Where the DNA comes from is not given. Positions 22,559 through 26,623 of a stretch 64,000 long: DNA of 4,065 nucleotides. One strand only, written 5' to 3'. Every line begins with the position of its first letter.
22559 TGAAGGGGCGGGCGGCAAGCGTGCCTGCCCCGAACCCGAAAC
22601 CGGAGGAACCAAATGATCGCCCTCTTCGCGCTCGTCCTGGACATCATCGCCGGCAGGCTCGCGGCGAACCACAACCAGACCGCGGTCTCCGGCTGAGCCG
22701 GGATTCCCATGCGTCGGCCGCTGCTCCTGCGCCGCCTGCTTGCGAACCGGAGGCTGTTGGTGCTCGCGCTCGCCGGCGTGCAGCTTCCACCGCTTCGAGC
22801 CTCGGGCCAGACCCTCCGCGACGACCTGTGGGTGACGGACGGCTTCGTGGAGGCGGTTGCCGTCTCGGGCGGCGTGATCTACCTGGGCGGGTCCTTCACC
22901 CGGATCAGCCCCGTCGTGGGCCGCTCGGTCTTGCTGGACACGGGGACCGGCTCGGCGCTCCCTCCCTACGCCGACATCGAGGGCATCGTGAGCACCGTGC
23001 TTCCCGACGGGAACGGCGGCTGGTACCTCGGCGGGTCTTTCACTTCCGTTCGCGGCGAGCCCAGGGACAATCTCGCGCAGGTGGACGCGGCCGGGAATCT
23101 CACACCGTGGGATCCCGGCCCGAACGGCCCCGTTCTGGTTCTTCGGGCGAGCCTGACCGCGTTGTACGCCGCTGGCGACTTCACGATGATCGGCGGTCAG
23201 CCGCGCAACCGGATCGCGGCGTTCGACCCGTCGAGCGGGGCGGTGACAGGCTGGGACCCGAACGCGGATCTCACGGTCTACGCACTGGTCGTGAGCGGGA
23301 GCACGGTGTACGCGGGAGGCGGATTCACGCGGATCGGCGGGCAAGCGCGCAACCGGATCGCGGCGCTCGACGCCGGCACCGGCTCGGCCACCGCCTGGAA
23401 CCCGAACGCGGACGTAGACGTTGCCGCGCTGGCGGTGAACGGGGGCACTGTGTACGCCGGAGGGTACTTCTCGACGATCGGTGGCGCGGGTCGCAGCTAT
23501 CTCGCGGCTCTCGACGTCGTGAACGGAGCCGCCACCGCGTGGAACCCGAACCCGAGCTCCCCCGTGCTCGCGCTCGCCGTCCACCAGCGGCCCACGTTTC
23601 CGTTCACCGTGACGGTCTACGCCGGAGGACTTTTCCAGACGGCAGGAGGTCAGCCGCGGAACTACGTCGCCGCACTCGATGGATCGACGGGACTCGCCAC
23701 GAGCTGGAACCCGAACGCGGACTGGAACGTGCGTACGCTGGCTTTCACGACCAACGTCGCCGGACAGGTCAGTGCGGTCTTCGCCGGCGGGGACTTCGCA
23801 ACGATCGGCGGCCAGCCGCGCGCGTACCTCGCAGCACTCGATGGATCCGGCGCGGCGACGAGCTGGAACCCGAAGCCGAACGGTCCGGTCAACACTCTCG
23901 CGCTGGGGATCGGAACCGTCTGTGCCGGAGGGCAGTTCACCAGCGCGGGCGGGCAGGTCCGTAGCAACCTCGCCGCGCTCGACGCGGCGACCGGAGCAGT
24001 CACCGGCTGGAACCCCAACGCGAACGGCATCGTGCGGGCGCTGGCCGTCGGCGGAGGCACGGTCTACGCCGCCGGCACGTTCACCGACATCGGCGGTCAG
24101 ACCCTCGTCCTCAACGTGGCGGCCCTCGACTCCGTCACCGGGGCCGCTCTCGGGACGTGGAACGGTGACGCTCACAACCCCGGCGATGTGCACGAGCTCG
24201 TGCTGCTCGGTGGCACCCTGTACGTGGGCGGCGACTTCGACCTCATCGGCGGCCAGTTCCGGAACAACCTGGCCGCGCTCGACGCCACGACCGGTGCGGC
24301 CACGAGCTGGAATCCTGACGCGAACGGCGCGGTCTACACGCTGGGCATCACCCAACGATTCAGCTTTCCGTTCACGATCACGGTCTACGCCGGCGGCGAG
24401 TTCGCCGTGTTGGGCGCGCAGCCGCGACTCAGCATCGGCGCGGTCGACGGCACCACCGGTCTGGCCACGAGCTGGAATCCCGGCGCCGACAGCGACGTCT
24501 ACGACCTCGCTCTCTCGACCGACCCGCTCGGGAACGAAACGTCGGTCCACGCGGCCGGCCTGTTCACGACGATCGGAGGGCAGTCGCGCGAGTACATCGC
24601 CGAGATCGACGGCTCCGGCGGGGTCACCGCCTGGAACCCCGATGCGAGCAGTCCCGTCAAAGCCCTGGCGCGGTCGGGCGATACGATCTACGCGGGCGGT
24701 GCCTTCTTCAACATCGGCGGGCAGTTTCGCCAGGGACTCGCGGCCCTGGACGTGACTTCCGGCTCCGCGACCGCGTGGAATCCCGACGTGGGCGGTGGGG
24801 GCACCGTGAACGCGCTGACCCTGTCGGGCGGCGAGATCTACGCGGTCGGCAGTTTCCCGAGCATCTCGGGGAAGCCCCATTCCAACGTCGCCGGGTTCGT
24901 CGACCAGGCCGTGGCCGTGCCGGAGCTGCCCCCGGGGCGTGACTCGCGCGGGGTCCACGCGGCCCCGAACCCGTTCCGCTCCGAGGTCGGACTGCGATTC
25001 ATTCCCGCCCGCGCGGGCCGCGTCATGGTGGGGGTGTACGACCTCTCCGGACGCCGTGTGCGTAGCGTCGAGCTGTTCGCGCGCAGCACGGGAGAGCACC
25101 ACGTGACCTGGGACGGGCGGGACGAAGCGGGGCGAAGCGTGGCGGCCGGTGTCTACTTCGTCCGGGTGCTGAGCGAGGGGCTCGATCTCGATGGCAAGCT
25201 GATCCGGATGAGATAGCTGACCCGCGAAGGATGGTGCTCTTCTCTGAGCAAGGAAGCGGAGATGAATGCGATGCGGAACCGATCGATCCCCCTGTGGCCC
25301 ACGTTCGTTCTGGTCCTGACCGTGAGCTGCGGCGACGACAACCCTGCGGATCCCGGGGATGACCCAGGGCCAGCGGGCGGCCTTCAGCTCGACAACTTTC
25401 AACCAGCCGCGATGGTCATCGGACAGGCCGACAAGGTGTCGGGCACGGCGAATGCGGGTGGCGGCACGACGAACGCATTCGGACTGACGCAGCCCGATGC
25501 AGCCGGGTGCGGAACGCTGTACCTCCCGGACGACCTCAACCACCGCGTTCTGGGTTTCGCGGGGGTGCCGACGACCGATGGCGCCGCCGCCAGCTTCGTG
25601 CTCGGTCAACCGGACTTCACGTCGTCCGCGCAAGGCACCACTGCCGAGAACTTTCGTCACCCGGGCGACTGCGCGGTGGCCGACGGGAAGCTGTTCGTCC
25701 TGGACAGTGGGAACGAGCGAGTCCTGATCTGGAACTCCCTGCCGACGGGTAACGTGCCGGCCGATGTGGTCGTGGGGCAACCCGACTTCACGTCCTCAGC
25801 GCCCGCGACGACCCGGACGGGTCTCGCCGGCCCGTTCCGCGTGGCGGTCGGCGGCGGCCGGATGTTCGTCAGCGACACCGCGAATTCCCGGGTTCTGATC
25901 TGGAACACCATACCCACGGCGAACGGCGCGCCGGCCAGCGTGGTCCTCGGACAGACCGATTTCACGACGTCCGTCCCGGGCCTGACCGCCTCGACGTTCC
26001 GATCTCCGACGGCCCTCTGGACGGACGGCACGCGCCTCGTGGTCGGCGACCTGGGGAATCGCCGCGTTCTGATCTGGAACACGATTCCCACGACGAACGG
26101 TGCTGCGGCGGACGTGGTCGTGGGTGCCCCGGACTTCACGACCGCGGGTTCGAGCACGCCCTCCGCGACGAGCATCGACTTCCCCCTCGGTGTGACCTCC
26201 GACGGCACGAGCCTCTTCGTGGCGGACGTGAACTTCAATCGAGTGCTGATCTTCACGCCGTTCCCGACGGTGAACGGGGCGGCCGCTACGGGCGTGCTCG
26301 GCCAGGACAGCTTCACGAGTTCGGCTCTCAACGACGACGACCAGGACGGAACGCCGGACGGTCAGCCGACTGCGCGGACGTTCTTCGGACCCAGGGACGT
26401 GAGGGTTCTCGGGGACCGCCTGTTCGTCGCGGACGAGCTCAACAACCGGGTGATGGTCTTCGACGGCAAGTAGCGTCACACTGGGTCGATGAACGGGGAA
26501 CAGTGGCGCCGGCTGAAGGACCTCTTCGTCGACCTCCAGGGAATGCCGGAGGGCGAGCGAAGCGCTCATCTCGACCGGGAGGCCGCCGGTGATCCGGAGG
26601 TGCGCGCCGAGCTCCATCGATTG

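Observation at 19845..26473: Peptide-led operons for tandem delta-60-like beta-propeller proteins with T9SS-type C-terminal domains, plus an NHL lipoprotein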

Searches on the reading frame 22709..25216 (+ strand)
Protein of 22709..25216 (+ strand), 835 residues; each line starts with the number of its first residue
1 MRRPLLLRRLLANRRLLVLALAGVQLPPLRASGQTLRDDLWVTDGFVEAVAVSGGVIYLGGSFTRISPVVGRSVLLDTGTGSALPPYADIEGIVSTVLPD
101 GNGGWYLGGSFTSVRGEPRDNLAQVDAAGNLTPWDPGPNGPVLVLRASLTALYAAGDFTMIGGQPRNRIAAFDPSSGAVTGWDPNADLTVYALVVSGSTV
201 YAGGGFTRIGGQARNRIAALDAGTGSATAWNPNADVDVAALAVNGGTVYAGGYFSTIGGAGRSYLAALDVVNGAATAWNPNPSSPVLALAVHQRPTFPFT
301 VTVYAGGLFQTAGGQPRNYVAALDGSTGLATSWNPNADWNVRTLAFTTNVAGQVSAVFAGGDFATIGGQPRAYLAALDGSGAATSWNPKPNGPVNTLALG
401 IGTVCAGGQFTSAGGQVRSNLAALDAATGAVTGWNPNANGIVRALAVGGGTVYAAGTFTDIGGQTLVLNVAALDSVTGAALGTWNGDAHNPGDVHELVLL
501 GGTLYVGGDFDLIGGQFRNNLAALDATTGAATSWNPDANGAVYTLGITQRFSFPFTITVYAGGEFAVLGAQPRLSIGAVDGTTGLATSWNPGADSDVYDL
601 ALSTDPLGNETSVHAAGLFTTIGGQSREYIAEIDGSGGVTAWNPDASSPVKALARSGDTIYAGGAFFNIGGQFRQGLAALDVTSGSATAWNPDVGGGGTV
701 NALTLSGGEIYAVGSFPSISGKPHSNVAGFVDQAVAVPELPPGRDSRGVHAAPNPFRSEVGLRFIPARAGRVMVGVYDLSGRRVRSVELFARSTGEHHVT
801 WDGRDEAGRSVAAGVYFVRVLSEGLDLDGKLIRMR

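Call 6: search_protein_families(library=pfam, proteins=[window:22709-25216:+], max_evalue=0.01)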
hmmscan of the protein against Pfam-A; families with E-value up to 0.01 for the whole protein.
window:22709-25216:+ (835 aa): 2 families
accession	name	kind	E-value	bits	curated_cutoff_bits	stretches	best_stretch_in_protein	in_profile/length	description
PF17164.10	DUF5122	-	1.7e-15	57.4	27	0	152-170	6-24/36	Domain of unknown function (DUF5122) beta-propeller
PF13860.13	FlgD_ig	-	2.6e-12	47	27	1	765-820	18-73/79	FlgD Ig-like domain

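Call 7: search_protein_families(library=ncbifam, proteins=[window:22709-25216:+], max_evalue=0.01)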
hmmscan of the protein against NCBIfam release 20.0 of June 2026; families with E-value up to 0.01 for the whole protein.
window:22709-25216:+ (835 aa): 7 families
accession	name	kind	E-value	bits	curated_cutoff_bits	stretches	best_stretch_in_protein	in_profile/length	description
NF005176.1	PRK06655.1-1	equivalog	1e-08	35.4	230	1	765-821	93-148/197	flagellar hook assembly protein FlgD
NF009276.0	PRK12633.1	equivalog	2.1e-07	30.9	383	1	765-823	124-182/234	flagellar basal body rod modification protein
NF033707.1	T9SS_sortase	equivalog_domain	7.2e-06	23.9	420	1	749-820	999-1075/1095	type IX secretion system sortase PorU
NF009277.0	PRK12634.1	equivalog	2.4e-05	24.6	333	1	768-818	120-170/221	flagellar basal body rod modification protein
TIGR04183.1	Por_Secre_tail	domain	0.00012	22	23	1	752-825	2-63/72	T9SS type A sorting domain-containing protein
NF052323.1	T9SSA_dep_M6i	equivalog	0.00076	17.5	600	1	752-821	961-1025/1043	T9SS-dependent M6-like inactivated metalloprotease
NF009452.0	PRK12812.1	equivalog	0.0082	15.4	258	0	770-821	152-205/289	flagellar basal body rod modification protein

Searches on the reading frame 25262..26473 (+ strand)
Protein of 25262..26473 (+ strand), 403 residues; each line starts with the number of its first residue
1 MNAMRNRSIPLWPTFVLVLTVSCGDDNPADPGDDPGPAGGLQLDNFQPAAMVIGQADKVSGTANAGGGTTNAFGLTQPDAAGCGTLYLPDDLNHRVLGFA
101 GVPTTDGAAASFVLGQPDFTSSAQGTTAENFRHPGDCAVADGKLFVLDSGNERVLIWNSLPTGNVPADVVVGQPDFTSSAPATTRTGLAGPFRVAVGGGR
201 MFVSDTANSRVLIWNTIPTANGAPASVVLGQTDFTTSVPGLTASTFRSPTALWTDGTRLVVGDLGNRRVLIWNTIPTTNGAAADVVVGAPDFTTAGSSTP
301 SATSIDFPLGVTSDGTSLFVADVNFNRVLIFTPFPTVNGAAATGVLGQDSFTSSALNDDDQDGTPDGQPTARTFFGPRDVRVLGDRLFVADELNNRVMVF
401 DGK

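Call 6: search_protein_families(library=pfam, proteins=[window:25262-26473:+], max_evalue=0.01)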
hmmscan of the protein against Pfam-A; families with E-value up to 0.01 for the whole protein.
window:25262-26473:+ (403 aa): 1 family
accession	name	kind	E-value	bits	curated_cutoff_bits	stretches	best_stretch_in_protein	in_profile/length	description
PF01436.27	NHL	-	5.7e-08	32.9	20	0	131-156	1-27/28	NHL repeat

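Call 7: search_protein_families(library=ncbifam, proteins=[window:25262-26473:+], max_evalue=0.01)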
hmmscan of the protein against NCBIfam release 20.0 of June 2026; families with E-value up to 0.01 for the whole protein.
window:25262-26473:+ (403 aa): 2 families
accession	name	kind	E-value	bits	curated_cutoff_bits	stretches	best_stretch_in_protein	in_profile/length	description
NF035926.1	scyF_NHL_VPEP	equivalog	0.00064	19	350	0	122-225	189-287/376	scytonemin biosynthesis PEP-CTERM protein ScyF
TIGR02853.1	spore_dpaA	equivalog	0.00093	18.5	319.65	0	202-235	116-148/287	dipicolinic acid synthetase subunit A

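Call 25: find_encoding_contigs(protein=window:25262-26473:+, flank=3000, max_places=4)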
Protein window:25262-26473:+ (403 aa): 1 contig read that carries it; 1 place shown.
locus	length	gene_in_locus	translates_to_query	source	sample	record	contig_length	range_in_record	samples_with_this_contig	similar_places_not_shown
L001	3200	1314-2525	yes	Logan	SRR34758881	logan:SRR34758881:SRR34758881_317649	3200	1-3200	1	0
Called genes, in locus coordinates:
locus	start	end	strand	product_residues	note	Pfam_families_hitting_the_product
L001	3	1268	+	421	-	?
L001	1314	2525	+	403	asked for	PF01436:NHL (faint)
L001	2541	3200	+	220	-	?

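Call 62: search_solved_structures(query=window:25262-26473:+, max_evalue=1)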
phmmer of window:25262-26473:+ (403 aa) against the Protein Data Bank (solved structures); distinct sequences matched with E-value up to 1: 11.
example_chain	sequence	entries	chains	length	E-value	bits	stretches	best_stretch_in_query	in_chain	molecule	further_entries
9jur_A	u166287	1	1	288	5.2e-05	25.8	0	123-157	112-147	E3 ubiquitin-protein ligase TRIM71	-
7qrx_A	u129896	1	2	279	0.00012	24.6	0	123-157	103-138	E3 ubiquitin-protein ligase TRIM71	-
6d69_A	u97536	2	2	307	0.00015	24.3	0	120-161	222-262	NHL Repeat Region of D. melanogaster Thin | Thin, isoform D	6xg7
8j72_A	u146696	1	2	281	0.00018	24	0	123-157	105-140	E3 ubiquitin-protein ligase TRIM71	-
6g7w_A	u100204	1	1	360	0.11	14.9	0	85-155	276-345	NHL repeat-containing protein 2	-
7djk_A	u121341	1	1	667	0.28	13.5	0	132-211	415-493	Protein SUPPRESSOR OF QUENCHING 1, chloroplastic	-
7djj_A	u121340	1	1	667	0.28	13.5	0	132-211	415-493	Protein SUPPRESSOR OF QUENCHING 1, chloroplastic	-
7djl_C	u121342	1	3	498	0.34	13.3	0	132-211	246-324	Protein SUPPRESSOR OF QUENCHING 1, chloroplastic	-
7djm_A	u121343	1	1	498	0.37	13.2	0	132-211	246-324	Protein SUPPRESSOR OF QUENCHING 1, chloroplastic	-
6gc1_A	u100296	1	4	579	0.44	12.9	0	85-155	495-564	NHL repeat-containing protein 2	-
1lrw_B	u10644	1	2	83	0.83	12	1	116-181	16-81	methanol dehydrogenase subunit 2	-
